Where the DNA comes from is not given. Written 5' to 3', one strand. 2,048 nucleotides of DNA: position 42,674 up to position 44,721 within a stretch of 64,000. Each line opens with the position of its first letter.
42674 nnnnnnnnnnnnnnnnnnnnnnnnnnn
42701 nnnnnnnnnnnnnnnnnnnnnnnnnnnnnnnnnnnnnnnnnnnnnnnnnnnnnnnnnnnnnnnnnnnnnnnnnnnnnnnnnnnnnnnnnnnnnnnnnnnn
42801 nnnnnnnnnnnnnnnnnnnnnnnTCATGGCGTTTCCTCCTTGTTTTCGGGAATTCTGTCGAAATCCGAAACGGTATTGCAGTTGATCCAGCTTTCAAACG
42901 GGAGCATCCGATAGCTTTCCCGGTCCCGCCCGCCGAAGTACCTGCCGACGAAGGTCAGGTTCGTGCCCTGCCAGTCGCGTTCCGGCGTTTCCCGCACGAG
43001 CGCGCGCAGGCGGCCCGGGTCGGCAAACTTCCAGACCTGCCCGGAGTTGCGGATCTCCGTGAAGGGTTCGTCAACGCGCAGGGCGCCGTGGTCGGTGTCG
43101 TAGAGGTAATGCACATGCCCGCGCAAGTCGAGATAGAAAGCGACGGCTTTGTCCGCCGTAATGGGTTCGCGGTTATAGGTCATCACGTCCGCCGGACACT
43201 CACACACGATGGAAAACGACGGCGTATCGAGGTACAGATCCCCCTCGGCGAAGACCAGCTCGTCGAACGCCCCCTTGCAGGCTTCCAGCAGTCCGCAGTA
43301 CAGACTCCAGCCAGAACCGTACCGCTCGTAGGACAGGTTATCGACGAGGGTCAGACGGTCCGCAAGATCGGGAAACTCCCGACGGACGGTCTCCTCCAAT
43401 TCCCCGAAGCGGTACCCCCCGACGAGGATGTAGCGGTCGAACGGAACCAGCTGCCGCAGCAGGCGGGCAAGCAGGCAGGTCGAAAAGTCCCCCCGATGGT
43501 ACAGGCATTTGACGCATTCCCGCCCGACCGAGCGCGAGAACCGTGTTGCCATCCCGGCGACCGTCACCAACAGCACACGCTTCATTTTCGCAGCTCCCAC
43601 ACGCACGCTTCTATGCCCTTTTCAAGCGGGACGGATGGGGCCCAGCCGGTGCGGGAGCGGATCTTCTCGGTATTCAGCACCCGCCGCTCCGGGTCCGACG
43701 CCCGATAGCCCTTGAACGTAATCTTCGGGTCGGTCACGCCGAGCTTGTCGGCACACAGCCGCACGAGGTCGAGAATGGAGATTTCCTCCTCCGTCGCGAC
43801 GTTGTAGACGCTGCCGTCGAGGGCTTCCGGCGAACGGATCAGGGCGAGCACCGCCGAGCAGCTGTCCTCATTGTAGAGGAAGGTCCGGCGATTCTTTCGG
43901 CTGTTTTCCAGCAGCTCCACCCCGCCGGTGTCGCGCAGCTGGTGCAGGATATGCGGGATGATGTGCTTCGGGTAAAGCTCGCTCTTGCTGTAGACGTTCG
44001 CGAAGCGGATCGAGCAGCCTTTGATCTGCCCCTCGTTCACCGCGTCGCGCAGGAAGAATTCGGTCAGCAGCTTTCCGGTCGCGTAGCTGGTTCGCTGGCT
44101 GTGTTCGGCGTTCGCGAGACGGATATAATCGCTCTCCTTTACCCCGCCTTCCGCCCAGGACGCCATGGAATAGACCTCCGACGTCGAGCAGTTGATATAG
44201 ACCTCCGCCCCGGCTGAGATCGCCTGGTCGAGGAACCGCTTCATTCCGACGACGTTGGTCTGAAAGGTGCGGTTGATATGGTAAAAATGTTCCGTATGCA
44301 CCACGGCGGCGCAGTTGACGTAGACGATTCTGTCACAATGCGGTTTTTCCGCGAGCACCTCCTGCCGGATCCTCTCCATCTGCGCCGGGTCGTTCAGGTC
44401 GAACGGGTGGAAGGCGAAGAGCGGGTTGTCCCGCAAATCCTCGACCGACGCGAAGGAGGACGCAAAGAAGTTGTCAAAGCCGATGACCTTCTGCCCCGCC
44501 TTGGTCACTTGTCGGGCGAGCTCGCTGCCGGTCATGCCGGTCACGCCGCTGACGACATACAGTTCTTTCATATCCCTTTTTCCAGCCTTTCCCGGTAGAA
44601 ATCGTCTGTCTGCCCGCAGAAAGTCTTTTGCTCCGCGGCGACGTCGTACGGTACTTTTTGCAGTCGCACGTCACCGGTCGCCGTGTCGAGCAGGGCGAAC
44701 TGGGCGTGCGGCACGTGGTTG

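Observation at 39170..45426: Six-gene Fom1-like phosphonate operon lacking the usual aminotransferase and transferase genes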

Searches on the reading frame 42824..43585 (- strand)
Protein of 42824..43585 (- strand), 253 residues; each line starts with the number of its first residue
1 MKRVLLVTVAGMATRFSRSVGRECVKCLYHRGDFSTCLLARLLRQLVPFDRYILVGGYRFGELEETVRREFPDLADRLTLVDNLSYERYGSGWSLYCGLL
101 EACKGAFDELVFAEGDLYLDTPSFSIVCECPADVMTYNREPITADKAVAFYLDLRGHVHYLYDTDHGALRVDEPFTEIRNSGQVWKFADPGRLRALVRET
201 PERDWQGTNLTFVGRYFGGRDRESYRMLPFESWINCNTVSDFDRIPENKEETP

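Call 3: search_protein_families(library=pfam, proteins=[window:42824-43585:-], max_evalue=0.01)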
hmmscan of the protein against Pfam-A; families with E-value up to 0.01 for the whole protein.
window:42824-43585:- (253 aa): 1 family
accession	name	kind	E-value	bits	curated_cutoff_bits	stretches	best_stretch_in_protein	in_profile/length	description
PF20202.4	DUF6564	-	1.2e-76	257.9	25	1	22-246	1-227/230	Domain of unknown function (DUF6564)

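Call 4: search_protein_families(library=ncbifam, proteins=[window:42824-43585:-], max_evalue=0.01)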
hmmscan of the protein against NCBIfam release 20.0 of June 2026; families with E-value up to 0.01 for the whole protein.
window:42824-43585:- (253 aa): 0 families

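Call 22: search_solved_structures(query=window:42824-43585:-, max_evalue=10, show_alignments=2)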
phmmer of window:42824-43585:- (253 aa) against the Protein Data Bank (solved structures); distinct sequences matched with E-value up to 10: 0.

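Call 29: find_homologous_proteins(query=window:42824-43585:-, max_evalue=0.001)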
Query window:42824-43585:- (253 aa): 261 proteins with E <= 0.001 among 838 candidates; the best 120 are listed.
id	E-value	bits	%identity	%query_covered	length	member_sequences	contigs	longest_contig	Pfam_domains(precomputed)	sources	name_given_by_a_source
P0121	1.9e-173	593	100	100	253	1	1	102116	PF20202.5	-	-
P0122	1.3e-138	479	81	100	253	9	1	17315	PF20202.5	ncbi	-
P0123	3.6e-116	405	69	98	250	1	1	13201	PF20202.5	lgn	-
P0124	3.7e-108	379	66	96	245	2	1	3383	PF20202.5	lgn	-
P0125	4.6e-108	378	65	96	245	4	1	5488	PF20202.5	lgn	-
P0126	1.2e-100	354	62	96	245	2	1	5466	PF20202.5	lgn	-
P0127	1.2e-93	331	61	96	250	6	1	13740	PF20202.5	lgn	-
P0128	1.2e-91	325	58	96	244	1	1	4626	PF20202.5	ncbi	-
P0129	1.9e-89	317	57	97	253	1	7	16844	PF20202.5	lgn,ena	-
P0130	3.6e-89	317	54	96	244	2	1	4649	PF20202.5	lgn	-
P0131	9.6e-88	312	53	97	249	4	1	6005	PF20202.5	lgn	-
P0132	1.5e-87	311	54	96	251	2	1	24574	PF20202.5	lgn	-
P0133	7.5e-87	309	55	96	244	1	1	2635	PF20202.5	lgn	-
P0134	4.3e-86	306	57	96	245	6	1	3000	PF20202.5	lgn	-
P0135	3.2e-85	304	53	98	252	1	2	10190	PF20202.5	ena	-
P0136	6.5e-85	303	55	96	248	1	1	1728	PF20202.5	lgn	-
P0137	1.3e-83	298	52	96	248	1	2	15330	PF20202.5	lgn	-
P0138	2.5e-83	297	56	96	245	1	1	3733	PF20202.5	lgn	-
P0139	6.2e-83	296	52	97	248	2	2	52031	PF20202.5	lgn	-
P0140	9.9e-83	295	54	98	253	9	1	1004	PF20202.5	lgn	-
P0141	1.2e-82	295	55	96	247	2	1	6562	PF20202.5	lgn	-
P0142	1.6e-82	295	52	96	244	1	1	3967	PF20202.5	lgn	-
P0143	1.9e-82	294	51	96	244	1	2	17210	PF20202.5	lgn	-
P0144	2.0e-82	294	51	98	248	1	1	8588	PF20202.5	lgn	-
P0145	3.0e-82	294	52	98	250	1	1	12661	PF20202.5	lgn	-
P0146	3.0e-82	294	54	97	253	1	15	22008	PF20202.5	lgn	-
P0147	3.5e-82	294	53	96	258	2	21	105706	PF20202.5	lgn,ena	-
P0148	3.5e-82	294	53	98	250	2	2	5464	PF20202.5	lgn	-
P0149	1.2e-81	292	49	96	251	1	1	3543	PF20202.5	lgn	-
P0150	1.2e-81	292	51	97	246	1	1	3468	PF20202.5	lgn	-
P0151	1.5e-81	291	54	96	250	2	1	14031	PF20202.5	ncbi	-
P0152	2.3e-81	291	49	97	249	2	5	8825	PF20202.5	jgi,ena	-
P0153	2.5e-81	291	51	98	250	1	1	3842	PF20202.5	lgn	-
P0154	3.5e-81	290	52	97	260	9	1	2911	PF20202.5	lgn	-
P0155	4.0e-81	290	52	96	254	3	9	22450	PF20202.5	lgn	-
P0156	5.8e-81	290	53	96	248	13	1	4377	PF20202.5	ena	-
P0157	6.9e-81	289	54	96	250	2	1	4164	PF20202.5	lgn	-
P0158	7.3e-81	289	50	98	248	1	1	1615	PF20202.5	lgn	-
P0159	1.0e-80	289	50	96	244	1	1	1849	PF20202.5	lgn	-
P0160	1.1e-80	289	50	96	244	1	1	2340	PF20202.5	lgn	-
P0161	1.1e-80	289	53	95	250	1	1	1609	PF20202.5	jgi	-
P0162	1.5e-80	288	51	97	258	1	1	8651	PF20202.5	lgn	-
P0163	2.3e-80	288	51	97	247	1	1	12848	PF20202.5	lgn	-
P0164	2.8e-80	287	53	95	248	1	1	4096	PF20202.5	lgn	-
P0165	3.7e-80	287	50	96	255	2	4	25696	PF20202.5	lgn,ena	-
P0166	4.1e-80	287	53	96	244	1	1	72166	PF20202.5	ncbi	-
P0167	6.1e-80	286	51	98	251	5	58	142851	PF20202.5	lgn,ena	-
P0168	6.2e-80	286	51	96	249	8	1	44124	PF20202.5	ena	-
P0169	9.8e-80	286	52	96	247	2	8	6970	PF20202.5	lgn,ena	-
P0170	1.0e-79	286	53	98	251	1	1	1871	PF20202.5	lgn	-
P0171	2.0e-79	285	50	97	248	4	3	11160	PF20202.5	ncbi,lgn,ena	-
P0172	2.3e-79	284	51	96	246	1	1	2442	PF20202.5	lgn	-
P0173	2.3e-79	284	50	97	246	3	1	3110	PF20202.5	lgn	-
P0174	2.4e-79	284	51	97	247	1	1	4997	PF20202.5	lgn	-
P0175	3.6e-79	284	49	98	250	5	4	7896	PF20202.5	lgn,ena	-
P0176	4.5e-79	283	51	96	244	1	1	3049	PF20202.5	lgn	-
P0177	6.0e-79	283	50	96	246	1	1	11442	PF20202.5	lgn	-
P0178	9.1e-79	282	53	96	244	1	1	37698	PF20202.5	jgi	-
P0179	9.7e-79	282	50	98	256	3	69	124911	PF20202.5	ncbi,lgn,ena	-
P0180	1.2e-78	282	48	97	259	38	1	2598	PF20202.5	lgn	-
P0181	1.4e-78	282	52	95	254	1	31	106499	PF20202.5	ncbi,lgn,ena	-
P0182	1.4e-78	282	52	96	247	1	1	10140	PF20202.5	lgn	-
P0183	1.9e-78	281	50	97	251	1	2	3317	PF20202.5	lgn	-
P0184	2.1e-78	281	52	96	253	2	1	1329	PF20202.5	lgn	-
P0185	2.4e-78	281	50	96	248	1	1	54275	PF20202.5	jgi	-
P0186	3.1e-78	281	51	97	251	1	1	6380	PF20202.5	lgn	-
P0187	3.5e-78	280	52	96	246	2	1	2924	PF20202.5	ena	-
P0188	3.8e-78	280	52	96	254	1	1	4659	PF20202.5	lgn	-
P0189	4.1e-78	280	49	97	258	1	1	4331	PF20202.5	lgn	-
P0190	5.3e-78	280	49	95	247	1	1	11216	PF20202.5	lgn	-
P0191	5.3e-78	280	51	96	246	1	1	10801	PF20202.5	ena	-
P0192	8.5e-78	279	48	96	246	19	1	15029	PF20202.5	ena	-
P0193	8.7e-78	279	51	96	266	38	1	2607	PF20202.5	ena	-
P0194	9.7e-78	279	51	97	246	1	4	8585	PF20202.5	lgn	-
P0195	1.0e-77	279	51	97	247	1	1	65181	PF20202.5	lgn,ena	-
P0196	1.3e-77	279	49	96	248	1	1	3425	PF20202.5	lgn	-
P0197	1.4e-77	279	50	97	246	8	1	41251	PF20202.5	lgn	-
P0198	1.4e-77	279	50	95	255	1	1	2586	PF20202.5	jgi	jgi:hypothetical protein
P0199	1.7e-77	278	49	98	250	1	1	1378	PF20202.5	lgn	-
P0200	1.7e-77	278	51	96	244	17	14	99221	PF20202.5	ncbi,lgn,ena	-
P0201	1.8e-77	278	49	97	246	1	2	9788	PF20202.5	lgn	-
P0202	2.6e-77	278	52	98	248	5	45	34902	PF20202.5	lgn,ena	-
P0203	2.7e-77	278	51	96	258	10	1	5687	PF20202.5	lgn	-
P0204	2.8e-77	278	49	97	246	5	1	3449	PF20202.5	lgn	-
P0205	2.8e-77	278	53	97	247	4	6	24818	PF20202.5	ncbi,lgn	-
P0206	3.1e-77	277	53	98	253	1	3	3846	PF20202.5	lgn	-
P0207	3.2e-77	277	50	97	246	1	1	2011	PF20202.5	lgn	-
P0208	3.7e-77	277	51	97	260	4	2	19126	PF20202.5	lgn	-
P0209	4.0e-77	277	50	97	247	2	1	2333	PF20202.5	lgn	-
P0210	5.0e-77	277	47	98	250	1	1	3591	PF20202.5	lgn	-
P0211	5.5e-77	277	50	97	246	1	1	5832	PF20202.5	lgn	-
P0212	6.0e-77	276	49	96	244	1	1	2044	PF20202.5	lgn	-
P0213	6.0e-77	276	51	98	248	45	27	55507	PF20202.5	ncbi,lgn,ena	-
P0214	7.9e-77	276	52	97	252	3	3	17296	PF20202.5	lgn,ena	-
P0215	8.9e-77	276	51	96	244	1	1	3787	PF20202.5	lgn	-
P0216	1.0e-76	276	53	96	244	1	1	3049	PF20202.5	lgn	-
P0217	1.1e-76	276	50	96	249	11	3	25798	PF20202.5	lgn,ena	-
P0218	1.2e-76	275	49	95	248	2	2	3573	PF20202.5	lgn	-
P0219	1.8e-76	275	50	97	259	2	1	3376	PF20202.5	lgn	-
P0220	2.3e-76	275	49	99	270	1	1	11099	PF20202.5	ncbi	-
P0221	2.6e-76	274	49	97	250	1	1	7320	PF20202.5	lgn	-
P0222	3.0e-76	274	50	97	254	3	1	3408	PF20202.5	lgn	-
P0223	3.4e-76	274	51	97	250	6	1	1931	PF20202.5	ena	-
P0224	3.9e-76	274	50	96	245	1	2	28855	PF20202.5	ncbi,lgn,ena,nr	ncbi:MAG: hypothetical protein K2N87_01125 [Eubacterium sp.]|nr:hypothetical protein [Eubacterium sp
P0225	4.2e-76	274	50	97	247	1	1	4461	PF20202.5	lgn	-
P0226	4.8e-76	273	50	96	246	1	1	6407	PF20202.5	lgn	-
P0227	5.0e-76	273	51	96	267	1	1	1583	PF20202.5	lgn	-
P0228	5.1e-76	273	49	96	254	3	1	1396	PF20202.5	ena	-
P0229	9.7e-76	272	50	96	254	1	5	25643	PF20202.5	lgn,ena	-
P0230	1.1e-75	272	49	98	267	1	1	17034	PF20202.5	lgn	-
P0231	1.3e-75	272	50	95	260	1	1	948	PF20202.5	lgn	-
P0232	1.4e-75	272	49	96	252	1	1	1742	PF20202.5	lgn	-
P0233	1.5e-75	272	48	96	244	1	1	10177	PF20202.5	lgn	-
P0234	1.5e-75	272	48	96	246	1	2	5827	PF20202.5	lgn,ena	-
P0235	1.6e-75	272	50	98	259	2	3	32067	PF20202.5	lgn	-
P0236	1.8e-75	272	50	94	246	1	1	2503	PF20202.5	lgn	-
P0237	2.0e-75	271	51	96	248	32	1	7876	PF20202.5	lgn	-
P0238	2.3e-75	271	51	96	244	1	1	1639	PF20202.5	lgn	-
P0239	3.0e-75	271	46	98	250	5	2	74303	PF20202.5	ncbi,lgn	-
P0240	3.3e-75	271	50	97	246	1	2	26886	PF20202.5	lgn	-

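Call 34: search_solved_structures(query=A2, max_evalue=10, show_alignments=2)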
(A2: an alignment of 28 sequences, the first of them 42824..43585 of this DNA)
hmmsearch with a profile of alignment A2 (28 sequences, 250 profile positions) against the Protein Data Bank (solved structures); distinct sequences matched with E-value up to 10: 0.

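Call 42: predict_structure(alignment_id=A2)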
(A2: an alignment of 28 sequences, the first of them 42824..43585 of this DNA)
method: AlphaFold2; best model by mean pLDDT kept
length: 253 residues; sequences in the alignment: 28
mean_pLDDT: 90.7   pTM: 0.90
mean pLDDT of the five models: 90.7, 90.5, 90.2, 89.3, 89.2
residues with pLDDT >= 90: 196; 70-90: 40; 50-70: 12; < 50: 5
segments of 3 or more residues with pLDDT < 50: 249-253
pLDDT, mean of each block of 10 residues (from residue 1): 93 85 93 92 94 95 97 97 90 95 98 95 97 95 75 91 71 92 96 96 90 91 94 93 78 38
secondary structure, 60 per line:
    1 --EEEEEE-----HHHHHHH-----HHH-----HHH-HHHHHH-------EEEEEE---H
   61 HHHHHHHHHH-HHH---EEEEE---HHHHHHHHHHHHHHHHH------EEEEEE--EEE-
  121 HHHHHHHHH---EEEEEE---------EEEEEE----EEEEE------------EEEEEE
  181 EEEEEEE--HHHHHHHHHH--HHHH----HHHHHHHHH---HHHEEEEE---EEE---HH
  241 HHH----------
elements in order: E3-8 H14-20 H38-43 E51-56 H60-70 E78-82 H86-102 E109-114 E117-119 H121-129 E133-138 E148-153 E158-162 E175-187 H190-199 H202-205 H210-218 E225-229 E233-235 H239-243

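Call 45: fold_search(model_id=the predicted structure, library=pdb)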
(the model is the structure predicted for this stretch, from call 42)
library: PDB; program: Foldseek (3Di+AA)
matches with E <= 10: 1454; with E <= 0.001: 497
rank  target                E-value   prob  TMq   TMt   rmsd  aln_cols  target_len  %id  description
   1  4jd0                  1.2e-10  1.00  0.66  0.68   4.1       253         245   14  Structure of the inositol-1-phosphate CTP transferase from T. maritima. (released 2013-09-18)
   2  8b6d_A                7.4e-10  1.00  0.56  0.49   8.6       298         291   16  Crystal structure of UDP-glucose pyrophosphorylase from Thermocrispum agreste DSM 44070 in complex with UDP (released 2024-01-17)
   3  1jyk                  8.4e-10  1.00  0.57  0.62   8.0       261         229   16  Catalytic Mechanism of CTP:phosphocholine Cytidylyltransferase from Streptococcus pneumoniae (LicC) (released 2002-02-22)
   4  7d72_E                9.0e-10  1.00  0.65  0.48   4.4       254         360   15  Cryo-EM structures of human GMPPA/GMPPB complex bound to GDP-Mannose (released 2021-05-05)
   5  7d72_B                1.0e-09  1.00  0.66  0.44   5.8       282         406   15  Cryo-EM structures of human GMPPA/GMPPB complex bound to GDP-Mannose (released 2021-05-05)
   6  6pd2_C                1.2e-09  1.00  0.69  0.31   4.4       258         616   12  PntC-AEPT: fusion protein of phosphonate-specific cytidylyltransferase and 2-aminoethylphosphonate (AEP) transaminase  (released 2019-08-07)
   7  8b68_B                1.2e-09  1.00  0.57  0.51   8.1       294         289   15  Crystal structure of UDP-glucose pyrophosphorylase from Thermocrispum agreste DSM 44070 in complex with UDP-glucose (released 2024-01-10)
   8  7d74_G                1.3e-09  1.00  0.62  0.46   4.8       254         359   15  Cryo-EM structure of GMPPA/GMPPB complex bound to GTP (state II) (released 2021-05-19)
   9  8b31_B                1.6e-09  1.00  0.57  0.50   8.0       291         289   15  Crystal structure of UDP-glucose pyrophosphorylase from Thermocrispum agreste DSM 44070 (released 2023-12-27)
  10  3pkq_B                1.8e-09  1.00  0.56  0.51   5.6       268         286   15  Q83D Variant of S. Enterica RmlA with dGTP (released 2011-01-12)
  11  8b31_A                1.9e-09  1.00  0.56  0.50   8.0       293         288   15  Crystal structure of UDP-glucose pyrophosphorylase from Thermocrispum agreste DSM 44070 (released 2023-12-27)
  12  6pd2_A                2.2e-09  1.00  0.70  0.32   4.2       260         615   11  PntC-AEPT: fusion protein of phosphonate-specific cytidylyltransferase and 2-aminoethylphosphonate (AEP) transaminase  (released 2019-08-07)
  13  8b68_A                2.8e-09  1.00  0.55  0.50   8.1       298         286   13  Crystal structure of UDP-glucose pyrophosphorylase from Thermocrispum agreste DSM 44070 in complex with UDP-glucose (released 2024-01-10)
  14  2qkx                  3.2e-09  1.00  0.60  0.41   6.6       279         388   16  N-acetyl glucosamine 1-phosphate uridyltransferase from Mycobacterium tuberculosis complex with N-acetyl glucosamine 1-p (released 2008-07-15)
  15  2cu2                  3.2e-09  1.00  0.55  0.43   7.3       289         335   19  Crystal structure of mannose-1-phosphate geranyltransferase from Thermus thermophilus HB8 (released 2006-08-08)
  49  6pd2_D                1.1e-08  1.00  0.65  0.30   4.4       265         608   11  PntC-AEPT: fusion protein of phosphonate-specific cytidylyltransferase and 2-aminoethylphosphonate (AEP) transaminase  (released 2019-08-07)
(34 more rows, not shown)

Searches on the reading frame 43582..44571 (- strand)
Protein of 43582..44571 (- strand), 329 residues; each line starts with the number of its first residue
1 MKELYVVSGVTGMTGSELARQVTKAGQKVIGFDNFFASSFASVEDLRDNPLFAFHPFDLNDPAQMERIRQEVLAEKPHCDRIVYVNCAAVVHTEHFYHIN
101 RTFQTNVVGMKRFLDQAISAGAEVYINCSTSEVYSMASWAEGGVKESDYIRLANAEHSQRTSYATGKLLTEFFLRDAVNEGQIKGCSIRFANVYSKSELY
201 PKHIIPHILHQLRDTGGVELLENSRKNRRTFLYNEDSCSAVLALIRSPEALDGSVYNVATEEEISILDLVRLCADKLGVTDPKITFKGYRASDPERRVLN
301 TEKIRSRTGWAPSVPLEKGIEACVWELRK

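Call 3: search_protein_families(library=pfam, proteins=[window:43582-44571:-], max_evalue=0.01)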
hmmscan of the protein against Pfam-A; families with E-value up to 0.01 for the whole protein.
window:43582-44571:- (329 aa): 7 families
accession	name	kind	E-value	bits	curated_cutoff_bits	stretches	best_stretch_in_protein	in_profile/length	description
PF01370.27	Epimerase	-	5.2e-31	108.3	20.9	1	6-259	2-240/240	NAD dependent epimerase/dehydratase family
PF16363.11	GDP_Man_Dehyd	-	6.4e-27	95.3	27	1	7-321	2-330/332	GDP-mannose 4,6 dehydratase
PF04321.23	RmlD_sub_bind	-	3.4e-07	30.1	27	1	6-327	4-285/287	RmlD substrate binding domain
PF01073.25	3Beta_HSD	-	2.5e-06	27.2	22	1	6-283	1-274/280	3-beta hydroxysteroid dehydrogenase/isomerase family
PF07993.18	NAD_binding_4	-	4.2e-06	26.6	20.1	1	85-198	93-212/258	Male sterility protein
PF02719.21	Polysacc_synt_2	-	1.4e-05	24.9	20.2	1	6-290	2-264/293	Polysaccharide biosynthesis protein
PF00106.31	adh_short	-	0.00014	21.9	26.6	1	7-113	5-115/195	short chain dehydrogenase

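Call 4: search_protein_families(library=ncbifam, proteins=[window:43582-44571:-], max_evalue=0.01)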
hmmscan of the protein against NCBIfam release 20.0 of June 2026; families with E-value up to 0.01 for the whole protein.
window:43582-44571:- (329 aa): 23 families
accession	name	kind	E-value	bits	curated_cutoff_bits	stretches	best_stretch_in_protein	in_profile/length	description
TIGR01181.1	dTDP_gluc_dehyt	equivalog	3e-26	92.3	365.1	1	6-324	3-308/321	dTDP-glucose 4,6-dehydratase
TIGR01179.1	galE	equivalog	1.2e-16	60.5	262.3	2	6-194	3-177/332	UDP-glucose 4-epimerase GalE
TIGR04180.1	EDH_00030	hypoth_equivalog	3.7e-16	59.1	475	1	6-313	2-295/297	NAD-dependent 4,6-dehydratase LegB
TIGR02197.1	heptose_epim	equivalog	1.7e-13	50.5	274.6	1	6-286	2-268/316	ADP-glyceromanno-heptose 6-epimerase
NF007490.0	PRK10084.1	subfamily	9.9e-11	41.2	649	1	6-324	4-331/361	dTDP-glucose 4,6-dehydratase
NF047922.1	GDPFucSynFcl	equivalog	8.8e-10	38.5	500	1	203-322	177-296/308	GDP-L-fucose synthase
TIGR02622.1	CDP_4_6_dhtase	equivalog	2.1e-09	37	278.45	1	6-323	8-326/352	CDP-glucose 4,6-dehydratase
NF007582.0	PRK10217.1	equivalog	8e-09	35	698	1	6-324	5-328/355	dTDP-glucose 4,6-dehydratase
NF006074.0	PRK08220.1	equivalog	1.6e-06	27.9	312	1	6-116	12-116/251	2,3-dihydro-2,3-dihydroxybenzoate dehydrogenase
NF011728.1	PRK15181.1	equivalog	8.9e-06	24.9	760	1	5-310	18-320/348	Vi polysaccharide biosynthesis UDP-N-acetylglucosaminuronic acid C-4 epimerase TviC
TIGR04316.1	dhbA_paeA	equivalog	9.1e-06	25.4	300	1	7-110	3-110/250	2,3-dihydro-2,3-dihydroxybenzoate dehydrogenase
NF008872.0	PRK11908.1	equivalog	1.5e-05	24.2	294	1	6-271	5-265/349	bifunctional UDP-4-keto-pentose/UDP-xylose synthase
NF008360.0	PRK11150.1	equivalog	2.2e-05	23.8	452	1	136-261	114-238/310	ADP-glyceromanno-heptose 6-epimerase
NF042423.1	oxyalk_red_Shew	equivalog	5.8e-05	22.3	580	1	6-269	12-249/331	2-alkyl-3-oxoalkanoate reductase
TIGR01214.1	rmlD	equivalog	0.00014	21.1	224.05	1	6-276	3-225/285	dTDP-4-dehydrorhamnose reductase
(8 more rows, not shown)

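Call 61: search_solved_structures(query=window:43582-44571:-, max_evalue=1e-10, show_alignments=1)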
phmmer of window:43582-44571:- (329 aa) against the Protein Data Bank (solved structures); distinct sequences matched with E-value up to 1e-10: 10.
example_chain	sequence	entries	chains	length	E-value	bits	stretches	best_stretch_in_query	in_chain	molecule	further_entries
4lk3_A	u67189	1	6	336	1.2e-14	57.8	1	6-328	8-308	UDP-glucuronic acid decarboxylase 1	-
4gll_A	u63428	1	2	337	1.7e-14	57.4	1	6-328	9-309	UDP-glucuronic acid decarboxylase 1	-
2b69_A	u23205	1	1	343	1.8e-14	57.3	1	6-328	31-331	UDP-glucuronate decarboxylase 1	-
4m55_A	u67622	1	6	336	2.3e-14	56.9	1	6-328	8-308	UDP-glucuronic acid decarboxylase 1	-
4zrm_A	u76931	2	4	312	4.7e-14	55.9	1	6-328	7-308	UDP-glucose 4-epimerase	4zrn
7k3p_A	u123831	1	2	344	1.2e-13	54.5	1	6-314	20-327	UDP-glucose 4-epimerase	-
6bi4_A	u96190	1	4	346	5.7e-13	52.4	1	6-324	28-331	dTDP-glucose 4,6-dehydratase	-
9rl0_E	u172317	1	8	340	4e-12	49.6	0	5-150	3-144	CDP-tyvelose 2-epimerase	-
2hun_A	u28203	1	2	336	5.9e-12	49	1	6-327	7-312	336aa long hypothetical dTDP-glucose 4,6-dehydratase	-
8shh_A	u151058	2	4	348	7.7e-12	48.6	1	82-324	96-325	dTDP-glucose 4,6-dehydratase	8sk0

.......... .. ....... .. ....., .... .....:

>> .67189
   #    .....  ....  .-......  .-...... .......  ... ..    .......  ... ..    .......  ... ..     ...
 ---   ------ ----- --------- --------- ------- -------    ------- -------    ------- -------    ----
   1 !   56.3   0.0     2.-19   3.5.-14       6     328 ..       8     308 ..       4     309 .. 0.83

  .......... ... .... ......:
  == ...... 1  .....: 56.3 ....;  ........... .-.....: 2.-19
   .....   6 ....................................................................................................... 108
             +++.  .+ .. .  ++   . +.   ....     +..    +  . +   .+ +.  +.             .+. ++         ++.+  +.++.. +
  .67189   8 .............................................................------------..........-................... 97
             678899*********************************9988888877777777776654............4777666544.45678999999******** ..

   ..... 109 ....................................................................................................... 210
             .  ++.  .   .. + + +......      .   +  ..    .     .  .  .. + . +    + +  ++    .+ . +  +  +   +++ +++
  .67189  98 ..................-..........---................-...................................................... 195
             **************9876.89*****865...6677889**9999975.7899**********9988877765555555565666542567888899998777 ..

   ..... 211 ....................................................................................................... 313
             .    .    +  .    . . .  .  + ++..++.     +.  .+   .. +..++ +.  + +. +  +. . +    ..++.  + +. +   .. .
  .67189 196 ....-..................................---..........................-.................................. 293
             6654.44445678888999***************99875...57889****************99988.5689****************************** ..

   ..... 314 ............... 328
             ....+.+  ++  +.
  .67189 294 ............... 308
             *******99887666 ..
